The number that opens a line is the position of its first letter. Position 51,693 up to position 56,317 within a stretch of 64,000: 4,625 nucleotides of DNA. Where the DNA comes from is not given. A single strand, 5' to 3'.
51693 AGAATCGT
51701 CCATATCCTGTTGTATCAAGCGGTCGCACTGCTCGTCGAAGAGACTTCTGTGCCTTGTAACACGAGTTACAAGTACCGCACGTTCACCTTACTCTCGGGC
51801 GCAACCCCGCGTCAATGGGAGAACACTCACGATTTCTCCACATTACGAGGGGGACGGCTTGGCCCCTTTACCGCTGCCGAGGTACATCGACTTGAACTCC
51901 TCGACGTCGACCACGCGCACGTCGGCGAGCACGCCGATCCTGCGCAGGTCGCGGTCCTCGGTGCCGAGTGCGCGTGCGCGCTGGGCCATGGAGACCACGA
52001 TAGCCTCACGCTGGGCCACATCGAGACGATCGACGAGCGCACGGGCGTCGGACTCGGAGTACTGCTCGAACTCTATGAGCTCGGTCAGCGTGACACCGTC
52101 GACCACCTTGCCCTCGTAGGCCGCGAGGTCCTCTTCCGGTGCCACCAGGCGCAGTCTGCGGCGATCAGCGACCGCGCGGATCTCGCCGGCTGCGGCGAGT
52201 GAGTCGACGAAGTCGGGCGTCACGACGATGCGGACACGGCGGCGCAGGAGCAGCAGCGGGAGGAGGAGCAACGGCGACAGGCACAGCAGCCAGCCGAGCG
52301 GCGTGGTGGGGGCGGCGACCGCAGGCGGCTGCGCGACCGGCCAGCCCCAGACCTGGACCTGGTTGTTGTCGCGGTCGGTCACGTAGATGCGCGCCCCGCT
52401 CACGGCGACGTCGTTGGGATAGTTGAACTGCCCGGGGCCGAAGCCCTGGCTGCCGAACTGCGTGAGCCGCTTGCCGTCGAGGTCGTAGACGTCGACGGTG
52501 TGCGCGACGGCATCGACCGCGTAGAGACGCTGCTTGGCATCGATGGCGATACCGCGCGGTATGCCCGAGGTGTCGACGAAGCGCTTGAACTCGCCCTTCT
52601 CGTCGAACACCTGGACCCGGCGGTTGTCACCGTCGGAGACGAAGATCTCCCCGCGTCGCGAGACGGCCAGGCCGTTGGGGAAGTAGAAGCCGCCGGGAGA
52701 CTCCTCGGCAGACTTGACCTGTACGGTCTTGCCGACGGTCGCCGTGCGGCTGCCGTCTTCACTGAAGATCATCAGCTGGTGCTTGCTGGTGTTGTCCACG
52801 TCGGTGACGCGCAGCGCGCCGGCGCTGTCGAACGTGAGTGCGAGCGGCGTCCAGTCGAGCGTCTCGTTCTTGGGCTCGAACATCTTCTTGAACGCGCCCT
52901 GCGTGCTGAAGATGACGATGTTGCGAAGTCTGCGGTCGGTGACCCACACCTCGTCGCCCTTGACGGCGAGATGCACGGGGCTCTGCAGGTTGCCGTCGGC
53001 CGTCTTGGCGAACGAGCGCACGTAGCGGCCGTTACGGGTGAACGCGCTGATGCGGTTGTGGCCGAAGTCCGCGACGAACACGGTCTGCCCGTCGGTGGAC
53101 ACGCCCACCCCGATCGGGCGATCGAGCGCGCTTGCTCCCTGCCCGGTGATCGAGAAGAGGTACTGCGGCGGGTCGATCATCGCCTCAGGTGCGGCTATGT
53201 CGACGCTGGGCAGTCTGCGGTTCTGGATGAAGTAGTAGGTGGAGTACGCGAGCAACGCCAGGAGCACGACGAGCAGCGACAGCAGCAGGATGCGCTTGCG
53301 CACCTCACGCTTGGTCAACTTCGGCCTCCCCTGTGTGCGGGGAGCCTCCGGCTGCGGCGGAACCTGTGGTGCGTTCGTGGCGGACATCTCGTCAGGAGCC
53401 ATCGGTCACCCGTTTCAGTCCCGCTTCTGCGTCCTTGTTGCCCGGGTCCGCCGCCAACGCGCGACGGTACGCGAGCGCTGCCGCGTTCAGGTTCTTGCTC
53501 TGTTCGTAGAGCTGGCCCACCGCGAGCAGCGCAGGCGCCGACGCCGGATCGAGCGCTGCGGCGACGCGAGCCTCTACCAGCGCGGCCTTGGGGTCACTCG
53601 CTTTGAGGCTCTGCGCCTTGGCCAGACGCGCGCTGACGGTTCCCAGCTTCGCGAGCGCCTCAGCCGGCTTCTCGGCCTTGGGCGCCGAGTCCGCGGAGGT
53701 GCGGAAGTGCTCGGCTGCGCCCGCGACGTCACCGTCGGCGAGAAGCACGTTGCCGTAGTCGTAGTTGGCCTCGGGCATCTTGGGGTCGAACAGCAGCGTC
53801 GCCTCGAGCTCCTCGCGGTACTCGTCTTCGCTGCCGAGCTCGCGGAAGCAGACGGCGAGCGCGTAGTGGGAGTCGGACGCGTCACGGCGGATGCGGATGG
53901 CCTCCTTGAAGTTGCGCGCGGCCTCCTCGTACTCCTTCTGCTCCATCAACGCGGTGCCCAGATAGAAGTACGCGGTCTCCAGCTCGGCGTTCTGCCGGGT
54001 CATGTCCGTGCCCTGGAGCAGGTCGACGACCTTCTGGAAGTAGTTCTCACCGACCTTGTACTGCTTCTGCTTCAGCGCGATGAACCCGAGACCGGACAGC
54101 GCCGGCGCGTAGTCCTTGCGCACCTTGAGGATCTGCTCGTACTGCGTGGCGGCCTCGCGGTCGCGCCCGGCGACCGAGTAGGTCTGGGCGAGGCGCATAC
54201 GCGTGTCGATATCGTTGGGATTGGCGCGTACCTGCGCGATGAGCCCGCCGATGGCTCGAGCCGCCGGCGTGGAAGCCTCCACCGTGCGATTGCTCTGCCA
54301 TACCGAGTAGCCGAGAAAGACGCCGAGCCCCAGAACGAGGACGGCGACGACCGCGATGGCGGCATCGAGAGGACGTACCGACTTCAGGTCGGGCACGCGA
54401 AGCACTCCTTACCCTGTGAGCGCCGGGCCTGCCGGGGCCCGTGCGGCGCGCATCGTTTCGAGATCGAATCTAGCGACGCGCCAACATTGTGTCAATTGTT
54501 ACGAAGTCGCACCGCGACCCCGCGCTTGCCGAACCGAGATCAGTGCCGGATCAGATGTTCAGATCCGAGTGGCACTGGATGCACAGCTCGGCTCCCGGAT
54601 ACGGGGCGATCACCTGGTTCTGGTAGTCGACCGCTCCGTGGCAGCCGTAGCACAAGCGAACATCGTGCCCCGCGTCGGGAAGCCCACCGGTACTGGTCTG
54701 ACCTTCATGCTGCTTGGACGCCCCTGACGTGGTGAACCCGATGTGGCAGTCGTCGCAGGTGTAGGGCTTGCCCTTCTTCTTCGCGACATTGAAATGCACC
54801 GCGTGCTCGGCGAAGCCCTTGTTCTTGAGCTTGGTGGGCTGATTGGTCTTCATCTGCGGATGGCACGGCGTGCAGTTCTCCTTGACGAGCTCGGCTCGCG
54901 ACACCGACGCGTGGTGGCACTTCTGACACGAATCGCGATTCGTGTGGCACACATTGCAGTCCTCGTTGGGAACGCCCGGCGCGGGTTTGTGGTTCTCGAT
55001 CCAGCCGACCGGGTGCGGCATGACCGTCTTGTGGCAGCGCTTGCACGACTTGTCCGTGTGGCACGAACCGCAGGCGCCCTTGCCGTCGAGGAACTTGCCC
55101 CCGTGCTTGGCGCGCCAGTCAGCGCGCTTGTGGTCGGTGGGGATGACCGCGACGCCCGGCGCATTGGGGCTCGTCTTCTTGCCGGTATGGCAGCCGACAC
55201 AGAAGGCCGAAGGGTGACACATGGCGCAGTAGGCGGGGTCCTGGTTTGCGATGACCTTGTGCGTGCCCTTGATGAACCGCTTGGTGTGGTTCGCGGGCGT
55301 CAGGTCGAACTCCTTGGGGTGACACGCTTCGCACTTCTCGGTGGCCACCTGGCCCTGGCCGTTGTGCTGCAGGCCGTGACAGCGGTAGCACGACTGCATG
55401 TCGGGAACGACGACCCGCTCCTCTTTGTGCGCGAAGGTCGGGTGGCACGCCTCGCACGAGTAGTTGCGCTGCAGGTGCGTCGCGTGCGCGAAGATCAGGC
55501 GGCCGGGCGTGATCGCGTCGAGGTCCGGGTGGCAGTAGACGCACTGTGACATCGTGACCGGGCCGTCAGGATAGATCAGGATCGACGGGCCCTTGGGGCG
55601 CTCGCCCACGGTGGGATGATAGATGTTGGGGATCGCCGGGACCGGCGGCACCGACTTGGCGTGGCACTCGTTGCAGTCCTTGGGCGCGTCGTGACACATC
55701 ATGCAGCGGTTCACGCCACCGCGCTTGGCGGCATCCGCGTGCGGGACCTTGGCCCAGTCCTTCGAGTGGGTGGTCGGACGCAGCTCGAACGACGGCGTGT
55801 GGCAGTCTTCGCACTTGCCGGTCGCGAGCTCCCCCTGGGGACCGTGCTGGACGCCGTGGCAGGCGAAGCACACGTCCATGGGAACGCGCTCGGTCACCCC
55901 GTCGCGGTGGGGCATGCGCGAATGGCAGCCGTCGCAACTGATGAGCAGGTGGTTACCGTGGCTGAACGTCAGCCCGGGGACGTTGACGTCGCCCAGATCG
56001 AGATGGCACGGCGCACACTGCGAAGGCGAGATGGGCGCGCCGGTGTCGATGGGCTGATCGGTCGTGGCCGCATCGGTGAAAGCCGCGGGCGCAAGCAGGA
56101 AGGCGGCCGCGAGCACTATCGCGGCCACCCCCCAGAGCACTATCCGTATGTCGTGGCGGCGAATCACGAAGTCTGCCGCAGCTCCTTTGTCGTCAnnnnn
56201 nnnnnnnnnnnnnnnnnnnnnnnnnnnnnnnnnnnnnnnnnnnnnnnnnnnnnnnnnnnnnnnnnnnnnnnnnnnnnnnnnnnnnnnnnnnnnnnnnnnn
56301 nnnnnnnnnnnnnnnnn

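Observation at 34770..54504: Twin dehydrogenase / OmcS-like cytochrome modules: candidate enzyme-coupled nanowire system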

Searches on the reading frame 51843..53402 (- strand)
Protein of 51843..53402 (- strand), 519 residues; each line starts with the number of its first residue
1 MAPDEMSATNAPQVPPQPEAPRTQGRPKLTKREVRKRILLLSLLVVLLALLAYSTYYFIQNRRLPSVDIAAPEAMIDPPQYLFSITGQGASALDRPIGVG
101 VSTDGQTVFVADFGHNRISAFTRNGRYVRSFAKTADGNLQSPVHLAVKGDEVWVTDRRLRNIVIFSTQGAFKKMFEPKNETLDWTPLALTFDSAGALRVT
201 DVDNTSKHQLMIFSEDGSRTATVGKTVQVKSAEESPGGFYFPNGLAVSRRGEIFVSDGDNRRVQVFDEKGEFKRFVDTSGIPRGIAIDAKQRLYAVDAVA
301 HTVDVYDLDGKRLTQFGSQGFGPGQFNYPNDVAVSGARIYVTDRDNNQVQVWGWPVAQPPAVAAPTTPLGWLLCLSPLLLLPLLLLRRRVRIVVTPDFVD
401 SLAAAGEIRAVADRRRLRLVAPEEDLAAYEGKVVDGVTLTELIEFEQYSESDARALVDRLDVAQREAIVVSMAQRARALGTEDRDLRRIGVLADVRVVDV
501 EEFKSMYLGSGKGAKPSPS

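Call 4: search_protein_families(library=pfam, proteins=[window:51843-53402:-], max_evalue=0.01)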
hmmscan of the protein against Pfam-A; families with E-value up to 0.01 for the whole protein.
window:51843-53402:- (519 aa): 7 families
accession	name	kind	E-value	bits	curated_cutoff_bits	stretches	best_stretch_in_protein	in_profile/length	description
PF01436.27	NHL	-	4.6e-24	83.6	20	3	326-352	1-28/28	NHL repeat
PF17170.10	DUF5128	-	4.5e-11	42.9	22.9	1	289-349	52-114/321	6-bladed beta-propeller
PF08450.18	SGL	-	8.2e-08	32.6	26.3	1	167-314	68-218/246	SMP-30/Gluconolactonase/LRE-like region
PF24684.1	Vgb_lyase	-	5.8e-05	22.5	50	1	94-311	13-212/290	Virginiamycin B lyase family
PF01731.26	Arylesterase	-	0.00027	21.5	21.3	0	88-120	48-80/86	Arylesterase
PF25021.1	TEN_NHL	-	0.00043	19.8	27.1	0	240-277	142-177/357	Teneurin NHL domain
PF10282.15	Lactonase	-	0.00081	19.1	21.7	0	99-167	249-320/344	Lactonase, 7-bladed beta-propeller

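Call 5: search_protein_families(library=ncbifam, proteins=[window:51843-53402:-], max_evalue=0.01)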
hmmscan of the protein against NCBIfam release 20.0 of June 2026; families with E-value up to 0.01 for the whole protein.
window:51843-53402:- (519 aa): 3 families
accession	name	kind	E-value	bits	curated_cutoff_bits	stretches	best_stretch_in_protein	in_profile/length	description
NF035926.1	scyF_NHL_VPEP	equivalog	6.1e-28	98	350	3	116-275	76-235/376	scytonemin biosynthesis PEP-CTERM protein ScyF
TIGR03866.1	PQQ_ABC_repeats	subfamily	7.8e-06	25.2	287.3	1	249-351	9-109/310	PQQ-dependent catabolism-associated beta-propeller protein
NF033206.1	ScyE_fam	subfamily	5.1e-05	23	80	0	189-258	258-320/333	ScyD/ScyE family protein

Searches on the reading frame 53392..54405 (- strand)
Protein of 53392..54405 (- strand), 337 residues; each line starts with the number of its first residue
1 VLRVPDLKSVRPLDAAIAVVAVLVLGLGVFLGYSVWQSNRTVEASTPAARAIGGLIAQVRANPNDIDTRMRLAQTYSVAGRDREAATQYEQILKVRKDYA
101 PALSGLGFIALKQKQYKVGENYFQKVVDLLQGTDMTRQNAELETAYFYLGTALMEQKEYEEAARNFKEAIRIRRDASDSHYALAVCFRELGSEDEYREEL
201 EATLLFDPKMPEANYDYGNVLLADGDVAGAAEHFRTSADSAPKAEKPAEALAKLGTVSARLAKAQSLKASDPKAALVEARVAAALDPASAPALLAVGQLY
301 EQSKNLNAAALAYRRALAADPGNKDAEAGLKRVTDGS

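Call 4: search_protein_families(library=pfam, proteins=[window:53392-54405:-], max_evalue=0.01)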
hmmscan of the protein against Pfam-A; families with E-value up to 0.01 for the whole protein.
window:53392-54405:- (337 aa): 22 families
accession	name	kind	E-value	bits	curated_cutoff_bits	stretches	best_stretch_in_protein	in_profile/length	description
PF07719.23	TPR_2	-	1.7e-20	71.8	27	2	145-174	3-32/34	Tetratricopeptide repeat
PF13432.12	TPR_16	-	1.5e-17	64.1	32.7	2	149-195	3-49/65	Tetratricopeptide repeat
PF14559.12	TPR_19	-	7.5e-17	61.9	25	1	153-209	1-57/68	Tetratricopeptide repeat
PF00515.34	TPR_1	-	2.2e-16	59.3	27.8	1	145-174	3-32/34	Tetratricopeptide repeat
PF13424.12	TPR_12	-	2.4e-16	60.1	30.1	2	100-174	3-76/77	Tetratricopeptide repeat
PF13181.12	TPR_8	-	1.5e-14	53.2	25.7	1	290-322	1-33/34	Tetratricopeptide repeat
PF13431.12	TPR_17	-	2.8e-13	49.4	24.4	0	166-192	2-28/34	Tetratricopeptide repeat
PF13414.12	TPR_11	-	3.5e-12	46.2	26.8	1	150-187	1-38/42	TPR repeat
PF13428.12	TPR_14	-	3.3e-11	43.1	23.5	1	292-327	3-38/44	Tetratricopeptide repeat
PF23914.1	TPR_CcmH_CycH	-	1.7e-08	34.9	42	1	51-134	69-155/158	Cytochrome c-type biogenesis protein H TPR domain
PF13174.12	TPR_6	-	2.3e-08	34.6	26.3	0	145-170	2-27/33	Tetratricopeptide repeat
PF14561.12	TPR_20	-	4.2e-08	33.8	25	1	52-99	8-55/90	Tetratricopeptide repeat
PF13374.12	TPR_10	-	1e-07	32.1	27.5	1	149-176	8-35/42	Tetratricopeptide repeat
PF13371.12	TPR_9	-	2.1e-06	28.1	35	0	201-246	19-64/73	Tetratricopeptide repeat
PF13176.12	TPR_7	-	2.7e-06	27.5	27.9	0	292-323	1-34/36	Tetratricopeptide repeat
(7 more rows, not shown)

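Call 5: search_protein_families(library=ncbifam, proteins=[window:53392-54405:-], max_evalue=0.01)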
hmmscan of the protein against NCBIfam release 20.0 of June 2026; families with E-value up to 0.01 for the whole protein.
window:53392-54405:- (337 aa): 24 families
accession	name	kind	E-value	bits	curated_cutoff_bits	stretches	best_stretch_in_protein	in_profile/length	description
TIGR02917.1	PEP_TPR_lipo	equivalog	1.1e-21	76.5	312.2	3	44-202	748-896/899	XrtA/PEP-CTERM system TPR-repeat protein PrsT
TIGR02521.1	type_IV_pilW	equivalog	2.6e-20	73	154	3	137-265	25-152/234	type IV pilus biogenesis/stability protein PilW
TIGR02795.1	tol_pal_ybgF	equivalog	1.2e-17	64.6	90.1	2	208-266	36-94/119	tol-pal system protein YbgF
NF040959.1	MamA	equivalog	5e-17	62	200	2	49-190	54-186/204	magnetosome protein MamA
TIGR02552.1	LcrH_SycD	equivalog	1.9e-12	47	104.8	1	146-205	55-114/136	SycD/LcrH family type III secretion system chaperone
TIGR00540.1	TPR_hemY_coli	hypoth_equivalog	1.2e-10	40.7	142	1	145-195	328-377/385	heme biosynthesis-associated TPR protein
NF033762.1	social_mot_Tgl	equivalog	2.8e-10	40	225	2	59-170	58-163/252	social motility TPR repeat lipoprotein Tgl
NF033920.0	C39_PA2778_fam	equivalog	1.3e-08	34.6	150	0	140-203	187-250/255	PA2778 family cysteine peptidase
NF052230.1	T9SS_PorE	exception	1.8e-07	29.9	600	2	42-131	67-156/648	PorE family type IX secretion system protein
NF033758.1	gliding_GltE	equivalog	3e-07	29.8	225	1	79-170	235-317/411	adventurous gliding motility TPR repeat lipoprotein GltE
NF008520.0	PRK11447.1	equivalog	4.1e-07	28.2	858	1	190-333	282-428/1157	cellulose synthase complex outer membrane protein BcsC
NF047507.1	TPR_BatC_Lepto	exception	6.8e-06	25.7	175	0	156-247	44-132/214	TPR repeat-containing protein BatC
NF047371.1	FlcA_CTERM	equivalog_domain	3.1e-05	22.6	300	1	59-235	340-531/646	periplasmic flagellar collar protein FlcA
NF008755.0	PRK11788.1-3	equivalog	3.9e-05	23.1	430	0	134-194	28-87/388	lipopolysaccharide assembly protein LapB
TIGR00990.1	3a0801s09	subfamily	4.7e-05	22.2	757.25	1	137-315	393-567/615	mitochondrial import receptor subunit TOM70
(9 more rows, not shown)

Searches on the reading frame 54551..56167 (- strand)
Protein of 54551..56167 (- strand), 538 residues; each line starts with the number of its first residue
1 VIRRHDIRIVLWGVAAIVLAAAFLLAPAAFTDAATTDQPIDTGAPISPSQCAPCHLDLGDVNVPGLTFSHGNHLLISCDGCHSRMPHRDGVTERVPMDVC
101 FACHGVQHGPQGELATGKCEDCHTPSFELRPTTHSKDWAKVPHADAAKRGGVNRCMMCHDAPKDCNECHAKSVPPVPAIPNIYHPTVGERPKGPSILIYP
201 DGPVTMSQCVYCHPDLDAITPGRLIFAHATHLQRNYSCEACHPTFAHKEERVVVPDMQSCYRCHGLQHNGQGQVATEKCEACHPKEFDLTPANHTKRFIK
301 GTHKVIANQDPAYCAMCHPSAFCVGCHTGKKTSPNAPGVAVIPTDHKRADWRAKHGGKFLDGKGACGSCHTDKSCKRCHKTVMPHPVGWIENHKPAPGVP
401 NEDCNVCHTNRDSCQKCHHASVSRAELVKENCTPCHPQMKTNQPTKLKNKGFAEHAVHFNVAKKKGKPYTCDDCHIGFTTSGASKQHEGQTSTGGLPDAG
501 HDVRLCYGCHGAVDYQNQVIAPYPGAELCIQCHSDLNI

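Call 4: search_protein_families(library=pfam, proteins=[window:54551-56167:-], max_evalue=0.01)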
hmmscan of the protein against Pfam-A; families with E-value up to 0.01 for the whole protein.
window:54551-56167:- (538 aa): 4 families
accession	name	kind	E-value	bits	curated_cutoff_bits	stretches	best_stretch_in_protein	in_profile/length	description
PF14522.11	Cytochrome_C7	-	1.6e-22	79.5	24.8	3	225-283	2-66/67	Cytochrome c7 and related cytochrome c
PF22113.1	Mtrc-MtrF_II-IV_dom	-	1.1e-17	64.6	30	2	95-244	4-165/176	Outer membrane cytochrome MtrC/MtrF-like, domains II/IV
PF14537.11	Cytochrom_c3_2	-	1.2e-13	51.7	25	1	203-264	23-78/79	Cytochrome c3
PF02085.21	Cytochrom_CIII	-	6.8e-06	26.8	22.9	0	439-533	4-101/101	Class III cytochrome C family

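Call 5: search_protein_families(library=ncbifam, proteins=[window:54551-56167:-], max_evalue=0.01)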
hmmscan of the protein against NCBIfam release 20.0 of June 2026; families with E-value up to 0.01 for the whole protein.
window:54551-56167:- (538 aa): 2 families
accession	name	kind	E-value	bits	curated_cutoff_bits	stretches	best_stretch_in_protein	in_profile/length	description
TIGR03508.1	decahem_SO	subfamily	1.5e-06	27.9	192.2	0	47-107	69-127/258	DmsE family decaheme c-type cytochrome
TIGR04257.1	nanowire_3heme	domain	8.2e-06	25.9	40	1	222-283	11-74/75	c(7)-type cytochrome triheme domain-containing protein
